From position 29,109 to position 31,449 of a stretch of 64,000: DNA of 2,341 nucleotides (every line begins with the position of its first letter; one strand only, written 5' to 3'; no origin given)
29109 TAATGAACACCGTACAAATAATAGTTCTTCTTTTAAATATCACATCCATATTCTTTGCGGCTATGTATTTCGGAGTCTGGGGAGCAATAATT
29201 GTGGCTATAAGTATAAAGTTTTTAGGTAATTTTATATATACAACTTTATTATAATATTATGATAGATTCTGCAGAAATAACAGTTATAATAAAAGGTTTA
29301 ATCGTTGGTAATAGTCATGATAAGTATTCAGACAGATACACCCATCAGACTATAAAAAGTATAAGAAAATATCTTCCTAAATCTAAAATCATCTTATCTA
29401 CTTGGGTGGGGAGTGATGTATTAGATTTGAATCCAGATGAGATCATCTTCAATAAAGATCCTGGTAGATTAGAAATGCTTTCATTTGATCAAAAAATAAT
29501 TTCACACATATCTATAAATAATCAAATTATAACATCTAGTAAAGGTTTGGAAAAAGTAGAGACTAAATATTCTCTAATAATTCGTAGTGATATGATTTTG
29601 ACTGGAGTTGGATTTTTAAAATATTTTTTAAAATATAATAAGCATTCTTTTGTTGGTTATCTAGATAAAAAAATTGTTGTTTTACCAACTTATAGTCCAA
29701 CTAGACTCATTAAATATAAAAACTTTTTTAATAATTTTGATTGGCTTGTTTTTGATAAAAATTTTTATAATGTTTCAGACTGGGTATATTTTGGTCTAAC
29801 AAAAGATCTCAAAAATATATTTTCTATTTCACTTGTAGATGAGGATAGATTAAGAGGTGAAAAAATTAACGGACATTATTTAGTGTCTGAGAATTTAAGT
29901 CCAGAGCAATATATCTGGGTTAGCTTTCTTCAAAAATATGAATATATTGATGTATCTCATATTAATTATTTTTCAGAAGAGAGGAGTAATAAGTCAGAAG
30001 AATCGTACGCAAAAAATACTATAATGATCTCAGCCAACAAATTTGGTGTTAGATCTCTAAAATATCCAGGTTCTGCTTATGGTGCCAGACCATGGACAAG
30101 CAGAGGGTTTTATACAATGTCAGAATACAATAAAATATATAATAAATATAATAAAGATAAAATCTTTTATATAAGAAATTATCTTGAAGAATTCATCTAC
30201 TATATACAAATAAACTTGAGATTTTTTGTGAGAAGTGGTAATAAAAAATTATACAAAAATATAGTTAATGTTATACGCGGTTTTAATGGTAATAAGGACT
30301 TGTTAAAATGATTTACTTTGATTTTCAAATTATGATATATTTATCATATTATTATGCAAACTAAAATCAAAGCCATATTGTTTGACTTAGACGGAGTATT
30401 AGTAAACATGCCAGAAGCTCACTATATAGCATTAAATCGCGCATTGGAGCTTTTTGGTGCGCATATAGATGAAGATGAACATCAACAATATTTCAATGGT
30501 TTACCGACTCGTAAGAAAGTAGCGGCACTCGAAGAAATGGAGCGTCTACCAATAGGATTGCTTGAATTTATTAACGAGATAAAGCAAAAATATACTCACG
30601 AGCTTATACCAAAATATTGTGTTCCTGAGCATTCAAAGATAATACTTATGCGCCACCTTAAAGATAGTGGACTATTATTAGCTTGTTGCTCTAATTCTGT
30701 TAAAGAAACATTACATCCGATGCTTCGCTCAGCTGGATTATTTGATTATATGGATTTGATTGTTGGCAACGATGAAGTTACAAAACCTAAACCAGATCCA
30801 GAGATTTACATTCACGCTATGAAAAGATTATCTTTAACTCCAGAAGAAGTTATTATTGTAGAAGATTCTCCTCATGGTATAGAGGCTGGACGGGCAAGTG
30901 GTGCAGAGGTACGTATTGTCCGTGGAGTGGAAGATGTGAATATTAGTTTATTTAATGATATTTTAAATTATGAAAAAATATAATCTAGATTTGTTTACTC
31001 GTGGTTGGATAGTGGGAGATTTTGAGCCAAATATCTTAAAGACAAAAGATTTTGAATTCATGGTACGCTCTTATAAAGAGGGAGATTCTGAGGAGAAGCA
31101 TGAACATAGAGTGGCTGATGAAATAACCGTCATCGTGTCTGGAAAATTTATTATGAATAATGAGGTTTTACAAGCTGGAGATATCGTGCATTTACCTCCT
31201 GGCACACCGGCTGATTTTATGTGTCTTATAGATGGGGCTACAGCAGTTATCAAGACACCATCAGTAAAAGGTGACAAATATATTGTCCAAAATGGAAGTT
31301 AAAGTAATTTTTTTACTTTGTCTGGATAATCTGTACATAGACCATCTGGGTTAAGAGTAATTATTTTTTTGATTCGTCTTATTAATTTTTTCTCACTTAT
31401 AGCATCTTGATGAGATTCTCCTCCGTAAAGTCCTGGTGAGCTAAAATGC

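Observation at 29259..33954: Two divergent paralogs (350 and 340 aa) of an unrecognised enzyme family within one locus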

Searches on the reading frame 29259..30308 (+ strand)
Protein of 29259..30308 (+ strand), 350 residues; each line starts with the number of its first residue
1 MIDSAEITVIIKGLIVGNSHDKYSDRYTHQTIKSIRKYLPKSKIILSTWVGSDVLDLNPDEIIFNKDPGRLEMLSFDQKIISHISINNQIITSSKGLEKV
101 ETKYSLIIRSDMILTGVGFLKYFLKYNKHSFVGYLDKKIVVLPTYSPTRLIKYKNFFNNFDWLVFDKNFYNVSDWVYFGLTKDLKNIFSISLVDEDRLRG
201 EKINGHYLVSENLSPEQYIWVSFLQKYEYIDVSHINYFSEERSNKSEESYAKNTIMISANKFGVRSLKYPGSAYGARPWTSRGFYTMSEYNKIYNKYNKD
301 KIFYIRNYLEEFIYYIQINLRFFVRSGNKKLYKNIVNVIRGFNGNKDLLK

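Call 4: search_protein_families(library=pfam, proteins=[window:29259-30308:+], max_evalue=1)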
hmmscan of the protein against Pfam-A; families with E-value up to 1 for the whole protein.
window:29259-30308:+ (350 aa): 1 family
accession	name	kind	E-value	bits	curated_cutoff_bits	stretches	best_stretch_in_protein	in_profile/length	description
PF07507.16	WavE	-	7.6e-33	114.5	27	1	7-264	1-251/305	WavE lipopolysaccharide synthesis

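Call 5: search_protein_families(library=ncbifam, proteins=[window:29259-30308:+], max_evalue=1)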
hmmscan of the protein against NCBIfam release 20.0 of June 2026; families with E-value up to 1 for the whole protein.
window:29259-30308:+ (350 aa): 0 families

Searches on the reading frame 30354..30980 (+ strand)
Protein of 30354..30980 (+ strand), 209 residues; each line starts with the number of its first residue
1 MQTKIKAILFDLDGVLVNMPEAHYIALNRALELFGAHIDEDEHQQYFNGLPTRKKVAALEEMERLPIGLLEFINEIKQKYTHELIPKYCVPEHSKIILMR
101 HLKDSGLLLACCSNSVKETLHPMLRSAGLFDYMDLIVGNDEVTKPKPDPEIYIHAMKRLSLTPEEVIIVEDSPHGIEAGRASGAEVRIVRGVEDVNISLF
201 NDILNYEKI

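Call 9: search_protein_families(library=pfam, proteins=[window:30354-30980:+], max_evalue=0.01)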
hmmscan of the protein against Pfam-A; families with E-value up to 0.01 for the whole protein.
window:30354-30980:+ (209 aa): 3 families
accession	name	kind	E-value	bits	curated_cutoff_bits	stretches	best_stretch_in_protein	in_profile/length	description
PF13419.12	HAD_2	-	7.8e-33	114.5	23.8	1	8-186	1-175/178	Haloacid dehalogenase-like hydrolase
PF00702.32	Hydrolase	-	8.9e-24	85.4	26.4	1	5-183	1-191/191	haloacid dehalogenase-like hydrolase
PF13242.12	Hydrolase_like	-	0.00027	21.2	22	1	146-190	4-49/75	HAD-hyrolase-like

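Call 26: search_protein_families(library=ncbifam, proteins=[window:30354-30980:+], max_evalue=0.01)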
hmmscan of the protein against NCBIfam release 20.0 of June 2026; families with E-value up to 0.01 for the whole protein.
window:30354-30980:+ (209 aa): 37 families (the best 25 are shown)
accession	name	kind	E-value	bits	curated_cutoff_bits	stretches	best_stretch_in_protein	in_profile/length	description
TIGR02009.1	PGMB-YQAB-SF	subfamily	1.6e-30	106.7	153.35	1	5-186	1-183/186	beta-phosphoglucomutase family hydrolase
TIGR01990.1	bPGM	equivalog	1.1e-23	84.2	189.4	1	5-184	1-181/187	beta-phosphoglucomutase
NF009804.0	PRK13288.1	equivalog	4.3e-21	75.4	218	1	4-187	2-179/215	pyrophosphatase PpaX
NF009695.0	PRK13222.1-2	equivalog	6e-20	71.7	225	1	2-186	3-190/226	phosphoglycolate phosphatase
NF046057.1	bifunc_MtlD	equivalog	4.5e-19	68.3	800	1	3-193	5-195/683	bifunctional mannitol-1-phosphate dehydrogenase/phosphatase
TIGR02253.1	CTE7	subfamily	1.1e-18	67.8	169.75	1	4-174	1-178/221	TIGR02253 family HAD-type hydrolase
NF053653.1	InDiPhoBT2121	equivalog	5.2e-18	65.4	245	1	5-184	1-181/216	inorganic diphosphatase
TIGR01449.2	PGP_bact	equivalog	1.3e-17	64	180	1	8-189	1-184/213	phosphoglycolate phosphatase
TIGR01509.1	HAD-SF-IA-v3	subfamily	4.4e-17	62.7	29.4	1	77-186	52-151/154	HAD-IA family hydrolase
NF008000.0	PRK10725.1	equivalog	8.3e-17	61.9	215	1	3-189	3-185/188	fructose-1-phosphate/6-phosphogluconate phosphatase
TIGR01454.1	AHBA_synth_RP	hypoth_equivalog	1.1e-16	61.2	246.65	1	8-185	1-170/205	AHBA synthesis associated protein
NF009696.0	PRK13222.1-3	equivalog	1.4e-15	57.6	359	1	4-190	2-187/223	N-acetylmuramic acid 6-phosphate phosphatase MupP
NF009697.0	PRK13222.1-4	equivalog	3.4e-14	52.7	327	1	100-184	104-188/232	phosphoglycolate phosphatase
TIGR02254.1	YjjG_YfnB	equivalog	4.2e-14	52.5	159.9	1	7-184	3-191/223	YjjG family noncanonical pyrimidine nucleotidase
NF009694.0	PRK13222.1-1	equivalog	4.3e-14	52.4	415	1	100-184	121-205/252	phosphoglycolate phosphatase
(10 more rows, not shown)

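Call 46: search_solved_structures(query=window:30354-30980:+, max_evalue=1e-10)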
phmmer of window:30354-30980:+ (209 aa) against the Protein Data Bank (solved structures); distinct sequences matched with E-value up to 1e-10: 35.
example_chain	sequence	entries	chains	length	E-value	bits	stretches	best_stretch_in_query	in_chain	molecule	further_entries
3kbb_A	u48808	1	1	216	1.9e-22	83.3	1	6-189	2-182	Phosphorylated carbohydrates phosphatase TM_1254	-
3e58_A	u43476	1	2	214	1.8e-17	67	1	4-191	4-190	putative Beta-phosphoglucomutase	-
2nyv_A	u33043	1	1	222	1.3e-14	57.8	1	5-188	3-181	Phosphoglycolate phosphatase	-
2yy6_A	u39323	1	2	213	2.2e-14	56.9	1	6-188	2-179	phosphoglycolate phosphatase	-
3quc_A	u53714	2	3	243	2e-13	53.8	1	1-184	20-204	INORGANIC PYROPHOSPHATASE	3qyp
4eek_A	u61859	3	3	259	2.2e-13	53.7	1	6-185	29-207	Beta-phosphoglucomutase-related protein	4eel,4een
3r9k_A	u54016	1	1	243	4.8e-13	52.6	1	1-184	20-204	Putative beta-phosphoglucomutase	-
3qub_A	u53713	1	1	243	4.9e-13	52.6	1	1-184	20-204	INORGANIC PYROPHOSPHATASE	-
3qu2_A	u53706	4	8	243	5.6e-13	52.4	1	1-184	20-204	INORGANIC PYROPHOSPHATASE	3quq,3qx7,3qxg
7oct_A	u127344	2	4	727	1.2e-12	51.3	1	7-197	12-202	HAD hydrolase, family IA, variant 3 | Mannitol-1-phosphate dehydrogenase/phosphatase MtlD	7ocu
7ocn_A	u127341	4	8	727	1.2e-12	51.3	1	7-197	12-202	HAD hydrolase, family IA, variant 3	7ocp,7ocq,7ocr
6hdi_A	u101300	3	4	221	1.3e-12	51.2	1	5-194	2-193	Beta-phosphoglucomutase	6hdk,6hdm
1lvh_A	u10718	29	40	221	1.7e-12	50.8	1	5-194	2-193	beta-phosphoglucomutase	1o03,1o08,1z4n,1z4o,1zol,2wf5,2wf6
6h8y_A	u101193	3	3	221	1.7e-12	50.8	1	5-194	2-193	Beta-phosphoglucomutase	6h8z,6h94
6hdh_A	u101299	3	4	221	1.7e-12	50.8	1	5-194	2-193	Beta-phosphoglucomutase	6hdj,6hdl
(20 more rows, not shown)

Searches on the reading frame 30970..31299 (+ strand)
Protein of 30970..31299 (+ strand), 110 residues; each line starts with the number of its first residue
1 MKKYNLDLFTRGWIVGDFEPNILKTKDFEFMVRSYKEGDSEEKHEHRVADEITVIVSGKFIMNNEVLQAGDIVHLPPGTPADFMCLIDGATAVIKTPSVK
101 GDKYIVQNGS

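Call 9: search_protein_families(library=pfam, proteins=[window:30970-31299:+], max_evalue=0.01)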
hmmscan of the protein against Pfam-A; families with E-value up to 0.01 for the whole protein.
window:30970-31299:+ (110 aa): 1 family
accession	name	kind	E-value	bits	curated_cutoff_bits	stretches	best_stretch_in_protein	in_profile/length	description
PF07883.17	Cupin_2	-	1.5e-05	25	27.2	1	34-80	4-53/70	Cupin domain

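Call 26: search_protein_families(library=ncbifam, proteins=[window:30970-31299:+], max_evalue=0.01)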
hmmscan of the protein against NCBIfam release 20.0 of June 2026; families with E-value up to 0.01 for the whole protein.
window:30970-31299:+ (110 aa): 0 families

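Call 45: search_solved_structures(query=window:30970-31299:+, max_evalue=1)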
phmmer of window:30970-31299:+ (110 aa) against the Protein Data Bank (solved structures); distinct sequences matched with E-value up to 1: 4.
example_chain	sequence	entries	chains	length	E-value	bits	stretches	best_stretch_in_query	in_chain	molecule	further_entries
8hfb_A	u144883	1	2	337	0.0038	20.9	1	27-84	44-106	Quercetin 2,3-dioxygenase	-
2h0v_A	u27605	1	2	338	0.0052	20.4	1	27-84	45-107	Quercetin 2,3-dioxygenase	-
1y3t_A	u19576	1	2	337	0.0058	20.2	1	27-84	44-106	Hypothetical protein yxaG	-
3d82_A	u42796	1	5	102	0.22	15.1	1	20-80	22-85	Cupin 2, conserved barrel domain protein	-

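Call 64: find_homologous_proteins(query=window:30970-31299:+, max_evalue=0.001)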
Query window:30970-31299:+ (110 aa): 223 proteins with E <= 0.001 among 224 candidates; the best 120 are listed.
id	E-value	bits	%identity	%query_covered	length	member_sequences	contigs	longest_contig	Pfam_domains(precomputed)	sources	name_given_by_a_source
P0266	5.3e-68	244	100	100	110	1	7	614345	PF07883.18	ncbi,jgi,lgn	ncbi:MAG: hypothetical protein U0469_00285 [Candidatus Paceibacterota bacterium]|jgi:quercetin dioxy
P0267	4.8e-54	199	85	96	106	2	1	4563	-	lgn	-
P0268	9.4e-54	198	84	96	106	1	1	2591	-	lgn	-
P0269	9.1e-53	195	80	96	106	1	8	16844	-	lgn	-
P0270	1.6e-52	194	83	96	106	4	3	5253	-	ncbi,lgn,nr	ncbi:MAG: hypothetical protein QG630_442 [Patescibacteria group bacterium]|nr:hypothetical protein [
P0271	6.7e-51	189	82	96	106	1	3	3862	-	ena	-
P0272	1.7e-50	188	80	96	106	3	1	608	PF07883.18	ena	-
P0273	9.4e-50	185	81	96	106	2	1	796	-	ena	-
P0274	3.2e-48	180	76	96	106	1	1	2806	PF07883.18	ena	-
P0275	6.4e-48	180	78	96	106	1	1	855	-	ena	-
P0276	1.2e-47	179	71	97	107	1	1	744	-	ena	-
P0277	1.5e-47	178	74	96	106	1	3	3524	-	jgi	jgi:quercetin dioxygenase-like cupin family protein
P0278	3.7e-47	177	74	96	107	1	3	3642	-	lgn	-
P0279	1.8e-46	175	73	97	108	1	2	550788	-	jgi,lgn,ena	-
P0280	2.7e-46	174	70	97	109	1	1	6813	-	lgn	-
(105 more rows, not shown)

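Call 76: predict_structure(alignment_id=A3)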
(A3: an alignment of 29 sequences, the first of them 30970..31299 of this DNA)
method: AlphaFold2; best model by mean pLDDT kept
length: 110 residues; sequences in the alignment: 29
mean_pLDDT: 83.7   pTM: 0.74
mean pLDDT of the five models: 83.7, 83.0, 82.1, 77.6, 77.6
residues with pLDDT >= 90: 58; 70-90: 28; 50-70: 22; < 50: 2
segments of 3 or more residues with pLDDT < 50: none
pLDDT, mean of each block of 10 residues (from residue 1): 70 57 71 95 90 94 95 91 96 87 75
secondary structure, 60 per line:
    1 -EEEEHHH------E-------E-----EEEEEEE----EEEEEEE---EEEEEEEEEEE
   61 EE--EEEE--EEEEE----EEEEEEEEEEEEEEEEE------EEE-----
elements in order: E2-5 E29-35 E40-46 E50-62 E65-68 E71-75 E80-96 E103-105
